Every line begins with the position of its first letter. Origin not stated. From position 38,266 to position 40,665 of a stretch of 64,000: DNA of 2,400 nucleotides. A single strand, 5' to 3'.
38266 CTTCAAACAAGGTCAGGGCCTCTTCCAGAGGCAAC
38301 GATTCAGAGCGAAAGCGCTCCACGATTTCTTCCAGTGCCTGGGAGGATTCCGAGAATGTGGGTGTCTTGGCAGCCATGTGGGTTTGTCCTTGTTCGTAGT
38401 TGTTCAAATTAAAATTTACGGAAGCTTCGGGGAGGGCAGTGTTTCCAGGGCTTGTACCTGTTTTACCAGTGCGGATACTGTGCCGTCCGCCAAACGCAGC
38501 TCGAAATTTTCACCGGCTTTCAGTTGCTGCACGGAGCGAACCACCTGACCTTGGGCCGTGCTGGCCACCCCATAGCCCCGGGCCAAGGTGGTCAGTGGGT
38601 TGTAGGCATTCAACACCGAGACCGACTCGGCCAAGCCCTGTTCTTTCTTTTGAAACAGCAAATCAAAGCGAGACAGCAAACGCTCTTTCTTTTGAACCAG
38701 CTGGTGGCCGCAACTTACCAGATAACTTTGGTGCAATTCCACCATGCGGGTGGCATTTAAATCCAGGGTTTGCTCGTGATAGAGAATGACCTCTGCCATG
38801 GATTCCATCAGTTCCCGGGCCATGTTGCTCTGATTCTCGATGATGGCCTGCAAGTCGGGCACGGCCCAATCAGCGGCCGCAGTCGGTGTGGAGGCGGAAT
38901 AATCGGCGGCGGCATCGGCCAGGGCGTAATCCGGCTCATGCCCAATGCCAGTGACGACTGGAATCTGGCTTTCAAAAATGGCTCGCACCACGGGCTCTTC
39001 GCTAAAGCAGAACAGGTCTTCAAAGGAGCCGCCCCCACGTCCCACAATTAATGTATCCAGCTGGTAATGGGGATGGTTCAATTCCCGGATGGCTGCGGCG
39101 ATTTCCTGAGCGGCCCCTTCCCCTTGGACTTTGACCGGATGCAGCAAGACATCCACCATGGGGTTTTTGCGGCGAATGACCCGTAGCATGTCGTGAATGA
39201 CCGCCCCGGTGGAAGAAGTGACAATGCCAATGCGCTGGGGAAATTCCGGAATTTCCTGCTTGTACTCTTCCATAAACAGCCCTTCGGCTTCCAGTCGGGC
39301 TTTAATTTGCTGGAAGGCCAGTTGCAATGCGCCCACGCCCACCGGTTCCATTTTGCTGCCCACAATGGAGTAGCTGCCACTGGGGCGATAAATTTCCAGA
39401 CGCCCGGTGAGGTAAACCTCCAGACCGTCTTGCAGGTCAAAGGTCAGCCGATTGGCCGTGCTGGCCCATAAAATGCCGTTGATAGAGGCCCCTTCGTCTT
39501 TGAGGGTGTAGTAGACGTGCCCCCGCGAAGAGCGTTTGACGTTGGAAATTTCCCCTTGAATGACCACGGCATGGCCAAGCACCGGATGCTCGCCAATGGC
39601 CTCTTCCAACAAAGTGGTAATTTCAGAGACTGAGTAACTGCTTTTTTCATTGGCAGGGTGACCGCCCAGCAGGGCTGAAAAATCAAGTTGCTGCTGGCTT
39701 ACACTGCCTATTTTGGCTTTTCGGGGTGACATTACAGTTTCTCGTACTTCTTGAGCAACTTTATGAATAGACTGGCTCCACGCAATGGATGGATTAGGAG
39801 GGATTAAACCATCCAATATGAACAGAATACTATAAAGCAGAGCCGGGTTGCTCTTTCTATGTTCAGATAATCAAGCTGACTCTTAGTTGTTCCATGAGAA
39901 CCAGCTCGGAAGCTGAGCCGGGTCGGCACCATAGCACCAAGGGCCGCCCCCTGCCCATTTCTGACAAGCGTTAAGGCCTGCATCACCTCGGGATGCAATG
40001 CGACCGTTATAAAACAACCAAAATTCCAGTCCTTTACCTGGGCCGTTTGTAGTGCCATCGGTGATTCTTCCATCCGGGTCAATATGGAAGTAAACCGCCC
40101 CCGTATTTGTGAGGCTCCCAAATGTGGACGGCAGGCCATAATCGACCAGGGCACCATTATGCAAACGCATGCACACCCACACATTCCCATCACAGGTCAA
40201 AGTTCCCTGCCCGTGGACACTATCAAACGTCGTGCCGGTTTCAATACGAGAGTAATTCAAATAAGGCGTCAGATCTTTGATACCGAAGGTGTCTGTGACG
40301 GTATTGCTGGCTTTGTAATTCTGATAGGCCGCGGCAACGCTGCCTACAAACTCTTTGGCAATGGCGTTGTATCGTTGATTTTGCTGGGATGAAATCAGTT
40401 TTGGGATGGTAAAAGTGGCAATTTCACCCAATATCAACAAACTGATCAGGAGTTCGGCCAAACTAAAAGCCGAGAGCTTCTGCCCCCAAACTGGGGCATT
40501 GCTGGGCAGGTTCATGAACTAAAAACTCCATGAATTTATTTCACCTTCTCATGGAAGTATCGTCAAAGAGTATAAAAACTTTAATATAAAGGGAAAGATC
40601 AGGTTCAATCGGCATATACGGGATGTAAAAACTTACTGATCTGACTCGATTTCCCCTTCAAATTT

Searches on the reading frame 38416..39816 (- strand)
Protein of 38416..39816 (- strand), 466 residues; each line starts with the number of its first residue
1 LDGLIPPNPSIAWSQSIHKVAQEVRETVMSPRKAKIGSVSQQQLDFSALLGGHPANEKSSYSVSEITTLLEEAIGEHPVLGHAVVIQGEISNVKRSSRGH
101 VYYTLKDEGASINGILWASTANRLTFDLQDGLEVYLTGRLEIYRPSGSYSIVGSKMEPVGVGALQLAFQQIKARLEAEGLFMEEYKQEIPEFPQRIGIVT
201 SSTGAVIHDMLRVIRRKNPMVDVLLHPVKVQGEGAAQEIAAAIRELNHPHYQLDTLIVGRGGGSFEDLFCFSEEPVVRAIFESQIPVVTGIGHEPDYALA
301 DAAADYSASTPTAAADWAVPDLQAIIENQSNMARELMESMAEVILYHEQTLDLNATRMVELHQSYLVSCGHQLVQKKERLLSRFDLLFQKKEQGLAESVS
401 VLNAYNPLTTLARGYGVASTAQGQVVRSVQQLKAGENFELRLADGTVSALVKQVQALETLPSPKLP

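Call 13: search_protein_families(library=pfam, proteins=[window:38416-39816:-], max_evalue=0.00001)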
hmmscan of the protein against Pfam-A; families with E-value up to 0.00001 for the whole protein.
window:38416-39816:- (466 aa): 3 families
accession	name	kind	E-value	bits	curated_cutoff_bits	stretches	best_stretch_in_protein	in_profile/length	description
PF02601.20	Exonuc_VII_L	-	6.5e-82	276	35.9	2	180-366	1-184/315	Exonuclease VII, large subunit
PF13742.12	tRNA_anti_2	-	4e-24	85.1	27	1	61-156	1-94/95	OB-fold nucleic acid binding domain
PF01336.31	tRNA_anti-codon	-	3.1e-12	46.7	27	1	84-159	1-75/75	OB-fold nucleic acid binding domain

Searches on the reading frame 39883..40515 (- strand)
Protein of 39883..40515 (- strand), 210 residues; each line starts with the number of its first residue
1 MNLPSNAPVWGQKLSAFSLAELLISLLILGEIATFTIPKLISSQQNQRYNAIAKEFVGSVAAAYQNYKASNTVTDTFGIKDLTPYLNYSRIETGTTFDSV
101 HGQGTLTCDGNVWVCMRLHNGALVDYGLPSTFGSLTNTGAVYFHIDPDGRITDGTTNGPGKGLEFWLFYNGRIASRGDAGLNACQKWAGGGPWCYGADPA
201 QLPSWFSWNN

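Call 13: search_protein_families(library=pfam, proteins=[window:39883-40515:-], max_evalue=0.00001)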
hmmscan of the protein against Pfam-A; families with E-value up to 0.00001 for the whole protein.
window:39883-40515:- (210 aa): 0 families

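Call 87: search_protein_families(library=pfam, proteins=[window:39883-40515:-], max_evalue=0.05)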
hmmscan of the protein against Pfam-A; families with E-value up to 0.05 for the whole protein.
window:39883-40515:- (210 aa): 1 family
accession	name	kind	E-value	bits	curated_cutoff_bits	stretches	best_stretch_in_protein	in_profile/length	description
PF07963.17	N_methyl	-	0.05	13.6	21.2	0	15-30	5-20/27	Prokaryotic N-terminal methylation motif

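Call 88: search_protein_families(library=ncbifam, proteins=[window:39883-40515:-], max_evalue=0.05)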
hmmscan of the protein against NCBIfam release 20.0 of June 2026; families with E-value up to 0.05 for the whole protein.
window:39883-40515:- (210 aa): 3 families
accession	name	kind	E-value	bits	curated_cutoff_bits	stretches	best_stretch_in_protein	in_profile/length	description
NF041013.1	T4P_ComGE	equivalog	5.8e-07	29.5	49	1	12-72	1-61/83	competence type IV pilus minor pilin ComGE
TIGR01710.1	typeII_sec_gspG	equivalog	0.00026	21.1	88.85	1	16-72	2-57/134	type II secretion system major pseudopilin GspG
NF040999.1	pilin_ComGC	equivalog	0.011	15.9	75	1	15-73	2-59/84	competence type IV pilus major pilin ComGC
